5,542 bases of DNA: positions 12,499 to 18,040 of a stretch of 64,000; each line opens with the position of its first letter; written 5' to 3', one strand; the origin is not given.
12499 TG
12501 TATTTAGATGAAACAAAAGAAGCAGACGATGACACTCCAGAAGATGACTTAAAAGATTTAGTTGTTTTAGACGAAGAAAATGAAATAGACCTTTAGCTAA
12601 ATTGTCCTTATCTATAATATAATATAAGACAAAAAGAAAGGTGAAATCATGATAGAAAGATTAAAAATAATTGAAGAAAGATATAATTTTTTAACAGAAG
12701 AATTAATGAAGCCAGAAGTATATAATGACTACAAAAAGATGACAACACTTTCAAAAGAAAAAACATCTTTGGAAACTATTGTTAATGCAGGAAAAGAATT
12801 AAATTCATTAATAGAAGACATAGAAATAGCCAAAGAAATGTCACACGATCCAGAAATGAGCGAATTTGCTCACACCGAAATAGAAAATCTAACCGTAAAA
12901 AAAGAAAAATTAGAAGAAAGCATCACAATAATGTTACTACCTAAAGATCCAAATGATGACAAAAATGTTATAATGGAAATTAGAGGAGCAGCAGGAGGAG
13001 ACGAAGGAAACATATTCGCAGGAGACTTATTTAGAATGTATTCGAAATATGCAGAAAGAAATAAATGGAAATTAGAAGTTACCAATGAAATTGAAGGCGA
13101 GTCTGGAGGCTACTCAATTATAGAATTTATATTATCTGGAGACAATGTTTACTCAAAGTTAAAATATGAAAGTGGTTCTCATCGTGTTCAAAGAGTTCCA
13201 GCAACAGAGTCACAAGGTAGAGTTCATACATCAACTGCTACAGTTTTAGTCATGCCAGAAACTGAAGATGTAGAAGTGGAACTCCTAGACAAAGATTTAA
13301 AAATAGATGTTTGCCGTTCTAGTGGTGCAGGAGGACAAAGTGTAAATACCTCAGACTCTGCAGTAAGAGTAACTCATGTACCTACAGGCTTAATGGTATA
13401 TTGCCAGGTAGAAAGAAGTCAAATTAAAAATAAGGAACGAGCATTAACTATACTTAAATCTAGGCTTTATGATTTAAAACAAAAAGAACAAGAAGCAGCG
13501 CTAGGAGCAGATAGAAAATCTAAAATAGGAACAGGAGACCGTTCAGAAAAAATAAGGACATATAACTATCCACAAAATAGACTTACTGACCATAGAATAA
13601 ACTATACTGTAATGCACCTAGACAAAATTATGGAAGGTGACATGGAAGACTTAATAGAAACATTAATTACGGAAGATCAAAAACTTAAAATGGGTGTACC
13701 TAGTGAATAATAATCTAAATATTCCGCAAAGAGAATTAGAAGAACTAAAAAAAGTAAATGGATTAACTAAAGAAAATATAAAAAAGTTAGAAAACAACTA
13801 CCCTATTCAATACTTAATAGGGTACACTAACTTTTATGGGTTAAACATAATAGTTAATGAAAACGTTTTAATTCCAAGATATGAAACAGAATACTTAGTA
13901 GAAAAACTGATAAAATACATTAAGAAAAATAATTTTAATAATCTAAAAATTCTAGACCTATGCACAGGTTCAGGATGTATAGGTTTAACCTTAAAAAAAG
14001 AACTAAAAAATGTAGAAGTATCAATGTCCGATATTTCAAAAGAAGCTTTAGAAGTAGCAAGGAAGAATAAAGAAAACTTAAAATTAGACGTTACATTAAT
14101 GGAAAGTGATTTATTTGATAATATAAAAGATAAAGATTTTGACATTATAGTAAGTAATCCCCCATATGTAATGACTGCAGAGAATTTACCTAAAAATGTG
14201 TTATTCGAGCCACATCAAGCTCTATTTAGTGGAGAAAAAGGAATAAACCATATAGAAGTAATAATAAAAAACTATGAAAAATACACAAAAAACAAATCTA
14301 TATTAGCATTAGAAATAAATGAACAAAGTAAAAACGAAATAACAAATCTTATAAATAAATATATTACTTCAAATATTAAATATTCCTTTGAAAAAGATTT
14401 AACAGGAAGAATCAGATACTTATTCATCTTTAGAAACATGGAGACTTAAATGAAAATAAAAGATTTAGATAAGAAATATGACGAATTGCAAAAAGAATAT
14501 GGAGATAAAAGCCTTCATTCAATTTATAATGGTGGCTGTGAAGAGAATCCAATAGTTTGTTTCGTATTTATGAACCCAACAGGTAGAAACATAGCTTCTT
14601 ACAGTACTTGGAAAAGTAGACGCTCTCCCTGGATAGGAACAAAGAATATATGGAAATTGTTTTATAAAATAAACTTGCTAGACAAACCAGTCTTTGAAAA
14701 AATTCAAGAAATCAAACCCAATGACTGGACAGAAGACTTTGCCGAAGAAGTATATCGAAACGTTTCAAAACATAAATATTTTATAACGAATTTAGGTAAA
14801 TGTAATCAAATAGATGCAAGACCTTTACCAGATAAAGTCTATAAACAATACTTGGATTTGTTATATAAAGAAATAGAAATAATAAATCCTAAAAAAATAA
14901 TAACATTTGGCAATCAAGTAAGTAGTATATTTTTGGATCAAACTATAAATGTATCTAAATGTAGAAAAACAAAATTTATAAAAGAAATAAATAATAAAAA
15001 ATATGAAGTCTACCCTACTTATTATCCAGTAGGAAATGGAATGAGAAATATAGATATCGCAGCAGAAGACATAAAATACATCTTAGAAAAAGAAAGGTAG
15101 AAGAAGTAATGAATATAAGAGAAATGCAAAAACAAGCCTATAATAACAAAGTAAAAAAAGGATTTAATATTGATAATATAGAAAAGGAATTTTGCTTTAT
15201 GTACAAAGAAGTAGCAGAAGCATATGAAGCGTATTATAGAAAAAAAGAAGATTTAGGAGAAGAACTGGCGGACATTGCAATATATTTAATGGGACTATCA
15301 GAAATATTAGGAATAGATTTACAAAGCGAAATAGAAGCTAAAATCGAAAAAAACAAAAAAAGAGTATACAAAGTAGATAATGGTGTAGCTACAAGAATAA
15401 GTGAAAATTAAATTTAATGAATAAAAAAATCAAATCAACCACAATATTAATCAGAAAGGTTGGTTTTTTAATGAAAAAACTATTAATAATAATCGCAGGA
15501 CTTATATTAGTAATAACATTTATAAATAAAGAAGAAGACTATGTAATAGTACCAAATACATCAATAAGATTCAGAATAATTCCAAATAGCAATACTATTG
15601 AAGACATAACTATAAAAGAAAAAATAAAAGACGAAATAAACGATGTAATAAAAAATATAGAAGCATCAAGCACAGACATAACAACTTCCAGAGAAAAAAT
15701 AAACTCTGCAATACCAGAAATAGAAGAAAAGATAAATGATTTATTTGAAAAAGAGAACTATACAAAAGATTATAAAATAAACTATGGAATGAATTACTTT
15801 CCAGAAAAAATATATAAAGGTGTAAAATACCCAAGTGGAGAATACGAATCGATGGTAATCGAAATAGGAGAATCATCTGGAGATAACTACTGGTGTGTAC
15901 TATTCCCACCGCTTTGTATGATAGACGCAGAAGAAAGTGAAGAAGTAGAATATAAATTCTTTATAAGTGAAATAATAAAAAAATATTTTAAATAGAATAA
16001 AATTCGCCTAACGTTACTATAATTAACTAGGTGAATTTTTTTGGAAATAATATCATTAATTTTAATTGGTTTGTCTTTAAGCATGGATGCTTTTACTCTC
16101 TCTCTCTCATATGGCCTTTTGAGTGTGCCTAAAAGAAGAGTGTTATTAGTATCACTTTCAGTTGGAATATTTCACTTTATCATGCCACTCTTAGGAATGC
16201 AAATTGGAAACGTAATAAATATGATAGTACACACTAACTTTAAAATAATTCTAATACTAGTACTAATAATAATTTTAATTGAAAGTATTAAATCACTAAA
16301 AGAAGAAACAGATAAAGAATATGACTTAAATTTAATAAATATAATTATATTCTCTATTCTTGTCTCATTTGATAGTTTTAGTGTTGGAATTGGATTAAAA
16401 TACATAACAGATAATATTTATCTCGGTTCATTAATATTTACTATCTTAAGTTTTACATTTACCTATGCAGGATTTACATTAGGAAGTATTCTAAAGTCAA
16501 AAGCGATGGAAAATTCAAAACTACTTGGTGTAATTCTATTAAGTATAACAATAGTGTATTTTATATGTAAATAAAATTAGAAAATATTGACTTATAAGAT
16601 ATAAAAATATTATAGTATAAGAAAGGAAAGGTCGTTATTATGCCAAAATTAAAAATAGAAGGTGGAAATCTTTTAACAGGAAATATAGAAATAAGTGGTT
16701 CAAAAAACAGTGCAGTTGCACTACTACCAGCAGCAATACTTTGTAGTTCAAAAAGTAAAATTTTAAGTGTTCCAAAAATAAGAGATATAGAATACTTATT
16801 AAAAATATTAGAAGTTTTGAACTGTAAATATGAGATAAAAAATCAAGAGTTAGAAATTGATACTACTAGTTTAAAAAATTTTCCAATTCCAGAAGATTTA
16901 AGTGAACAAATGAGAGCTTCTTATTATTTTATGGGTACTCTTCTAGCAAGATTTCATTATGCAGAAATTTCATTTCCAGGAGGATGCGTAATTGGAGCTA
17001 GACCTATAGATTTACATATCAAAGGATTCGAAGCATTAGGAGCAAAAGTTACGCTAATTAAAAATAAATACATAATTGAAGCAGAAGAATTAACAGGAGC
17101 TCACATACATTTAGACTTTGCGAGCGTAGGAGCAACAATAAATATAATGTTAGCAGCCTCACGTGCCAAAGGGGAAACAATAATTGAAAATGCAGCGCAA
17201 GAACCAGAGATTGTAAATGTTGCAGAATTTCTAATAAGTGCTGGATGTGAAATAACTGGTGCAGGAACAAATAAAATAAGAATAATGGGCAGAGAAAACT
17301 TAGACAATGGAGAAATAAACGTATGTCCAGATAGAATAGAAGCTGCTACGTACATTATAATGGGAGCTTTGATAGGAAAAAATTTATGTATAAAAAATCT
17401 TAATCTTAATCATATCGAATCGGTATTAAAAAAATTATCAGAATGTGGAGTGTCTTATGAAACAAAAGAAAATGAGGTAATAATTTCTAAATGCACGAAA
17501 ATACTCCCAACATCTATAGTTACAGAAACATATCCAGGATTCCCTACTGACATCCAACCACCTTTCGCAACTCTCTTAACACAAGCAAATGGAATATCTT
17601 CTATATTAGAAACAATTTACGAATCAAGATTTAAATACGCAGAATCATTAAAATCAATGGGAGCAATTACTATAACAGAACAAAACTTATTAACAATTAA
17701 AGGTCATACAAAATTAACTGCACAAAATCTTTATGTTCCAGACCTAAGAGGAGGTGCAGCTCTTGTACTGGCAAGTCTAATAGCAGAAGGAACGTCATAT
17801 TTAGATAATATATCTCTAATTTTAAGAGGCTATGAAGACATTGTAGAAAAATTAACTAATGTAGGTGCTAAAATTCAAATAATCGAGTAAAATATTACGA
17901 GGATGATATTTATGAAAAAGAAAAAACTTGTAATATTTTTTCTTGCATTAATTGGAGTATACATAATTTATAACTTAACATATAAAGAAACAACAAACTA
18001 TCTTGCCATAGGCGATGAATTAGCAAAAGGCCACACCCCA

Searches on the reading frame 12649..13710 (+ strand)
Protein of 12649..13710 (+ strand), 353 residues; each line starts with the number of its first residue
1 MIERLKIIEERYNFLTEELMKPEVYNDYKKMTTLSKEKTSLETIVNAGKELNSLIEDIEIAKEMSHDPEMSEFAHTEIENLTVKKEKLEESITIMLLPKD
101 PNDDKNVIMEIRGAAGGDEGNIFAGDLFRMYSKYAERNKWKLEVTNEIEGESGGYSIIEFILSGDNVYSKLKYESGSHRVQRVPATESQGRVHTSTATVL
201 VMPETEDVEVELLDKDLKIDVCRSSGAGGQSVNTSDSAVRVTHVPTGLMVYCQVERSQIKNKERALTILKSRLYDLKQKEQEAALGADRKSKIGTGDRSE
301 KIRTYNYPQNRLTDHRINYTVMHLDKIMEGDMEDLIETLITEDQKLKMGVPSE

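Call 17: search_protein_families(library=pfam, proteins=[window:12649-13710:+], max_evalue=0.001)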
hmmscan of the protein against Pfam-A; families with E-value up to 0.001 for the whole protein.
window:12649-13710:+ (353 aa): 3 families
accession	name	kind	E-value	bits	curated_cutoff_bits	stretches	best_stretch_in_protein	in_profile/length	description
PF03462.23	PCRF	-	2.4e-69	233.5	24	1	8-199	1-194/194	PCRF domain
PF00472.26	RF-1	-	1.1e-39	135.4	35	1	207-316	2-116/116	RF-1 domain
PF16326.10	ABC_tran_CTD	-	0.0005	20.7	32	1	8-43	20-55/69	ABC transporter C-terminal domain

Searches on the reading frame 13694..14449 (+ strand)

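Call 17: search_protein_families(library=pfam, proteins=[window:13694-14449:+], max_evalue=0.001)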
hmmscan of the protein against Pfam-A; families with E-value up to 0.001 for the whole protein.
window:13694-14449:+ (251 aa): 13 families
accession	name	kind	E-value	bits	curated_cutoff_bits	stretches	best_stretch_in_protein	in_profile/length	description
PF05175.20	MTS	-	2.8e-20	73.1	23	1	72-163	23-113/170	Methyltransferase small domain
PF13847.12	Methyltransf_31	-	3.1e-11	43.6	27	1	82-170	3-94/145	Methyltransferase domain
PF13649.12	Methyltransf_25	-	4.3e-10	40.6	27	1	86-164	1-80/97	Methyltransferase domain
PF10294.15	Methyltransf_16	-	2.5e-08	34.3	21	1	65-135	29-102/174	Lysine methyltransferase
PF03602.21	Cons_hypoth95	-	2.7e-07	30.9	24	1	76-199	36-170/182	Conserved hypothetical protein 95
PF08242.18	Methyltransf_12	-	5.7e-05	24.2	30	1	87-155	1-72/98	Methyltransferase domain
PF08241.18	Methyltransf_11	-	6.5e-05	23.9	21.2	1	87-155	1-67/95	Methyltransferase domain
PF06325.19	PrmA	-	6.8e-05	22.9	22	1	74-155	157-233/296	Ribosomal protein L11 methyltransferase (PrmA)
PF01170.24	UPF0020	-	0.0001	22.5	22.3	1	105-160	75-133/197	RMKL-like, methyltransferase domain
PF05971.18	Methyltransf_10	-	0.00026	20.9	23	1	47-162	62-191/299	RNA methyltransferase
PF07669.17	Eco57I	-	0.00034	21.2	25.3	1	111-174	31-94/171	Eco57I restriction-modification methylase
PF01209.24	Ubie_methyltran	-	0.00045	20.1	20.1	1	80-151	45-119/233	ubiE/COQ5 methyltransferase family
PF12847.13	Methyltransf_18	-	0.00047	20.6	27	0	83-153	15-87/151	Methyltransferase domain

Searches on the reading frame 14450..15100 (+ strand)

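Call 17: search_protein_families(library=pfam, proteins=[window:14450-15100:+], max_evalue=0.001)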
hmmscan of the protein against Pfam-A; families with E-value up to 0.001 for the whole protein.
window:14450-15100:+ (216 aa): 2 families
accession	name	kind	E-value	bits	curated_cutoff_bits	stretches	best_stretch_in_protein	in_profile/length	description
PF03167.25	UDG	-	1.2e-07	32.4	24.3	1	66-193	35-118/141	Uracil DNA glycosylase superfamily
PF17278.7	DUF5343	-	0.00058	20.6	27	1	79-136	10-68/140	Family of unknown function (DUF5343)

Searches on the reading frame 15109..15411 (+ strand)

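Call 17: search_protein_families(library=pfam, proteins=[window:15109-15411:+], max_evalue=0.001)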
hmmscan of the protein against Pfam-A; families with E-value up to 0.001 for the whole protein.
window:15109-15411:+ (100 aa): 2 families
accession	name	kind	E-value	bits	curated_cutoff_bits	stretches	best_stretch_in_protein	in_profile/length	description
PF12643.12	MazG-like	-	5.8e-10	39.7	27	1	20-89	4-72/85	MazG-like family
PF03819.22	MazG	-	0.00031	21.4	22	1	32-86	11-70/74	MazG nucleotide pyrophosphohydrolase domain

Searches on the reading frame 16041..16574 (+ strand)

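Call 17: search_protein_families(library=pfam, proteins=[window:16041-16574:+], max_evalue=0.001)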
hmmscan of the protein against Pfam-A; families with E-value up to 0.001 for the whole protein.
window:16041-16574:+ (177 aa): 1 family
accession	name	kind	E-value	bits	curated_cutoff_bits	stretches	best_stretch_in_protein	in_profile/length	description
PF02659.21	Mntp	-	3.3e-22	79.3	24.4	1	31-169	4-147/152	Putative manganese efflux pump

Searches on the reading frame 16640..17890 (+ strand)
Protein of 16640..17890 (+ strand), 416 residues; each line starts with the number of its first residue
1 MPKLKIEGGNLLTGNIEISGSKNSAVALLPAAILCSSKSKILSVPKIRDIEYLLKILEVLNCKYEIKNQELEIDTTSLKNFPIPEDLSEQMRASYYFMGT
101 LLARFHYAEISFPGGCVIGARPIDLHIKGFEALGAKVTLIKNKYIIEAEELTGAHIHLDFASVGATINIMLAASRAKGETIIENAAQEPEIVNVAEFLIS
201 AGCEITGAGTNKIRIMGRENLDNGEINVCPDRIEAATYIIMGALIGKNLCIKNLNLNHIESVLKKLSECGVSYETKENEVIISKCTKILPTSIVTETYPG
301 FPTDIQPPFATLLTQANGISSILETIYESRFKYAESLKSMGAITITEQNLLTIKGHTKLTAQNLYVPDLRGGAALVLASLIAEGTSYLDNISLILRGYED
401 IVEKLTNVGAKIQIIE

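Call 17: search_protein_families(library=pfam, proteins=[window:16640-17890:+], max_evalue=0.001)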
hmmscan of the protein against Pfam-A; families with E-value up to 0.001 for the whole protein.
window:16640-17890:+ (416 aa): 1 family
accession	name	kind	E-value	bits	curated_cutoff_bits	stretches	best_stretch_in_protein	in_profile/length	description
PF00275.25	EPSP_synthase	-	7e-81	272.5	22.8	1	7-405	2-417/417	EPSP synthase (3-phosphoshikimate 1-carboxyvinyltransferase)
